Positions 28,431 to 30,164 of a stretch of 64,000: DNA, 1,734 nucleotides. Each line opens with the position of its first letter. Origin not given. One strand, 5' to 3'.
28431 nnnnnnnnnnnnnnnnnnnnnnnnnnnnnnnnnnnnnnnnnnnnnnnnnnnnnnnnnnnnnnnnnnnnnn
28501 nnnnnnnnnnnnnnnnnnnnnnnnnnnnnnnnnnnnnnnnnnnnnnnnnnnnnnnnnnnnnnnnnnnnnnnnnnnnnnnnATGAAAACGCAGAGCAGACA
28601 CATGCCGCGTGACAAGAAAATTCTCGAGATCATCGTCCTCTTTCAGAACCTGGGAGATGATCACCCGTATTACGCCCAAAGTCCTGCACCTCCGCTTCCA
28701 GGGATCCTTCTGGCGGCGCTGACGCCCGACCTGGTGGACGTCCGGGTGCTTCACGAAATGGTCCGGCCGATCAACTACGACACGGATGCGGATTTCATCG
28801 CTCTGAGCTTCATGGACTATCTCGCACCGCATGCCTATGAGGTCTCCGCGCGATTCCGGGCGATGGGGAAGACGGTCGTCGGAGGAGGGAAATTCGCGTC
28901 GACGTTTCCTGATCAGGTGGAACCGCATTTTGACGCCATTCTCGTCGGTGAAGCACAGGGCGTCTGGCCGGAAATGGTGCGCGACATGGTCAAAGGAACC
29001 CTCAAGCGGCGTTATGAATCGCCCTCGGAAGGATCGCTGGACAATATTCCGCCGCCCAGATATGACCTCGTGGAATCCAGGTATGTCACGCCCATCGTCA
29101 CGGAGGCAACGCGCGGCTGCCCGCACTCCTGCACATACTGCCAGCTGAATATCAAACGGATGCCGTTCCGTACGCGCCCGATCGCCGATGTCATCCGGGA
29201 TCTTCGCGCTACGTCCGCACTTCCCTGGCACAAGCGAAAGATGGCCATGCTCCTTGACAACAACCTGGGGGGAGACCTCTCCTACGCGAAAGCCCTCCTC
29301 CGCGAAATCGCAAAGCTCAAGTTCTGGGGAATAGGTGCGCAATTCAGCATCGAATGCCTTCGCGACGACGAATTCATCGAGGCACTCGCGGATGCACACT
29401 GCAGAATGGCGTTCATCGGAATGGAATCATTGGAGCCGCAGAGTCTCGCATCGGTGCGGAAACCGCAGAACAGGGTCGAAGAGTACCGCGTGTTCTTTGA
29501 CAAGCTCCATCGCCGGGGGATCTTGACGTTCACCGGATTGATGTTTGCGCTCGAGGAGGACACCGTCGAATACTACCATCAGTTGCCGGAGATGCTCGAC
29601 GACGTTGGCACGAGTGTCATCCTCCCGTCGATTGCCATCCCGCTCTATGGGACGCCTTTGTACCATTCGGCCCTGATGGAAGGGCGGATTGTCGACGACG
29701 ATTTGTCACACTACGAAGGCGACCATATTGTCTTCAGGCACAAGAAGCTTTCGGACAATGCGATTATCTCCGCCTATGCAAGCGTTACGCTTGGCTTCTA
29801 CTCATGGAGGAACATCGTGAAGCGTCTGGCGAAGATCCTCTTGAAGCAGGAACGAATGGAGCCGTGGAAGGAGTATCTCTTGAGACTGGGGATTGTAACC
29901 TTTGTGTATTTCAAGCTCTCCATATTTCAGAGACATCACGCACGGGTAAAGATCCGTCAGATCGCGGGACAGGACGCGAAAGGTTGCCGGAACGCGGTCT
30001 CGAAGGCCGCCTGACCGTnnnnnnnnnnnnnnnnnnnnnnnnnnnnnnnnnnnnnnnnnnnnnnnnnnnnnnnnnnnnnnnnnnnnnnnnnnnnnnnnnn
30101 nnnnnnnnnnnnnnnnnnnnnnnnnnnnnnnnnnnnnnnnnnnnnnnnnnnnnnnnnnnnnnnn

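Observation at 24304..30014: Tightly coupled five-gene cluster: UbiA prenyltransferase / DAGK-type lipid kinase / PurM-like / SPT-like oxoamine synthase / B12-radical SAM. Candidate pathway for an undescribed membrane lipid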

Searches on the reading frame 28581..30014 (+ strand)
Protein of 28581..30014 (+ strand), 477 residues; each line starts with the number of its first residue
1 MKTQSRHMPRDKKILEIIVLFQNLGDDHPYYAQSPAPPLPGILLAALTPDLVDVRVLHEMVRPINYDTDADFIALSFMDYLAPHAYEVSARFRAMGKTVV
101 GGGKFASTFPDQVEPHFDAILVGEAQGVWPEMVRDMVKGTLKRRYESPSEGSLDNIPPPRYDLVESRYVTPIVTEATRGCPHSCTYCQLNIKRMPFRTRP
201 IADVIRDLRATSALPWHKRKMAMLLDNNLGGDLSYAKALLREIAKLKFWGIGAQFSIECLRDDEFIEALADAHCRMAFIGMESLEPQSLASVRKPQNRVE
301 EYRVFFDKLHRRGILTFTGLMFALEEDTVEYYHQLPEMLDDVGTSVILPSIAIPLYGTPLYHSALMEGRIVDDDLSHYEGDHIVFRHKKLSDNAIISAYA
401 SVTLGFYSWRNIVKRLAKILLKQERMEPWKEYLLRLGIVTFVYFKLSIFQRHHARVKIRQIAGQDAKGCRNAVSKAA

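Call 5: search_protein_families(library=pfam, proteins=[window:28581-30014:+], max_evalue=0.01)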
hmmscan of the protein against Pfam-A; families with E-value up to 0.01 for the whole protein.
window:28581-30014:+ (477 aa): 2 families
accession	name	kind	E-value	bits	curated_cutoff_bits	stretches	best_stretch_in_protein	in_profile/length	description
PF04055.27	Radical_SAM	-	2.5e-12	47.7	29.5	1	176-332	3-159/166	Radical SAM superfamily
PF02310.24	B12-binding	-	4.3e-05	23.8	32.1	1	51-128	33-116/121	B12 binding domain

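Call 6: search_protein_families(library=ncbifam, proteins=[window:28581-30014:+], max_evalue=0.01)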
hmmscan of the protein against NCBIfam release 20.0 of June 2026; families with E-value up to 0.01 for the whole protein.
window:28581-30014:+ (477 aa): 19 families
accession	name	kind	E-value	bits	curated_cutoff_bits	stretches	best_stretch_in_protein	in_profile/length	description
TIGR03471.1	HpnJ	equivalog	7.7e-17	61.3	577.6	1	175-424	201-451/472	hopanoid biosynthesis associated radical SAM protein HpnJ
TIGR04013.1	B12_SAM_MJ_1487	hypoth_equivalog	3.6e-15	55.7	251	1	52-209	26-190/382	TIGR04013 family B12-binding domain/radical SAM domain-containing protein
TIGR04479.1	bcpD_PhpK_rSAM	subfamily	3.4e-11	42.2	600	1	165-322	234-389/504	PhpK family radical SAM P-methyltransferase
TIGR03975.1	rSAM_ocin_1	subfamily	5.2e-10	38.5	281.85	1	98-303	160-392/606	RiPP maturation radical SAM C-methyltransferase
TIGR04072.2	rSAM_ladder_B12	equivalog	1.1e-09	37.4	360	1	90-373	91-381/443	lipid biosynthesis B12-binding/radical SAM protein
TIGR02026.1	BchE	equivalog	5.2e-09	35.5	481.35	1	171-410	194-431/497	magnesium-protoporphyrin IX monomethyl ester anaerobic oxidative cyclase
TIGR04295.1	B12_rSAM_oligo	hypoth_equivalog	3.1e-08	32.7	400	1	174-363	203-383/422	TIGR04295 family B12-binding domain-containing radical SAM protein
TIGR04014.1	B12_SAM_MJ_0865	equivalog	4.5e-06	25.7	360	1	174-368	163-362/434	methyl-coenzyme M reductase glutamine C-methyltransferase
NF038361.1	rSAM_Sden_1168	equivalog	1.7e-05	23.6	575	1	170-379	283-488/560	Sden_1168 family B12-binding radical SAM P-methyltransferase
NF033070.1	rSAM_AprD4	equivalog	3.7e-05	22.8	500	1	141-400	158-425/456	AprD4 family radical SAM diol-dehydratase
NF050148.1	rSAM_ApyD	equivalog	4.9e-05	21.9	750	1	134-316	160-340/645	RiPP biosynthesis radical SAM protein ApyD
NF040546.1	rSAM_CUAEP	equivalog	8.4e-05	21.4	500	1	165-344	165-343/468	CUAEP/CCAEP-tail radical SAM (seleno)protein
TIGR04434.1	rSAM_Pput_1520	hypoth_equivalog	0.0013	17.3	550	0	251-311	341-400/515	B12-binding domain/radical SAM domain-containing protein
TIGR01125.1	TIGR01125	equivalog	0.0022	17.2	356.95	1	90-210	60-176/432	30S ribosomal protein S12 methylthiotransferase RimO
TIGR04385.1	B12_rSAM_cofa1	equivalog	0.0025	17.1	450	1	158-208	183-233/438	B12 lower ligand biosynthesis radical SAM protein BzaD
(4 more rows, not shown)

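Call 33: search_solved_structures(query=window:28581-30014:+, max_evalue=0.01)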
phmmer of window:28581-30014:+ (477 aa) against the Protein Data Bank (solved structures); distinct sequences matched with E-value up to 0.01: 3.
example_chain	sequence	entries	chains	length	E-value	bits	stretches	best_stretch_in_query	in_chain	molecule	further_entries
6fd2_B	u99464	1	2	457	7.7e-06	28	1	139-380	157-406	Putative apramycin biosynthetic oxidoreductase 4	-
9ccb_A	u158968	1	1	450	0.00048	22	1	171-212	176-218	Radical SAM core domain-containing protein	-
6wte_A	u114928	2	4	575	0.00074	21.4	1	177-332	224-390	B12-binding domain-containing protein | Tryptophan-C2-methyltransferase containing B12-binding domain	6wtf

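Call 35: list_cluster_members(proteins=[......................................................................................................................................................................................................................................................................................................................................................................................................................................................, window:28581-30011:+, window:24304-25260:+, window:27779-28609:+, window:27295-27804:+])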
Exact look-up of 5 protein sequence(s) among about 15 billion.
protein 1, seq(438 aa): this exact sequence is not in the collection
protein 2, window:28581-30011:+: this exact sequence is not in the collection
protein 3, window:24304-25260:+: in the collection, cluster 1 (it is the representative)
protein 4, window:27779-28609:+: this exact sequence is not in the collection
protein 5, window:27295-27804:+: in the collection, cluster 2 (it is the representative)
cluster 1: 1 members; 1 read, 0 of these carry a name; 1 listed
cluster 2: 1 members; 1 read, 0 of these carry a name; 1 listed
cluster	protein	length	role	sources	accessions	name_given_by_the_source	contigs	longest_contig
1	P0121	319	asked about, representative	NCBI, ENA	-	-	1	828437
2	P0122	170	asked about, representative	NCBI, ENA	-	-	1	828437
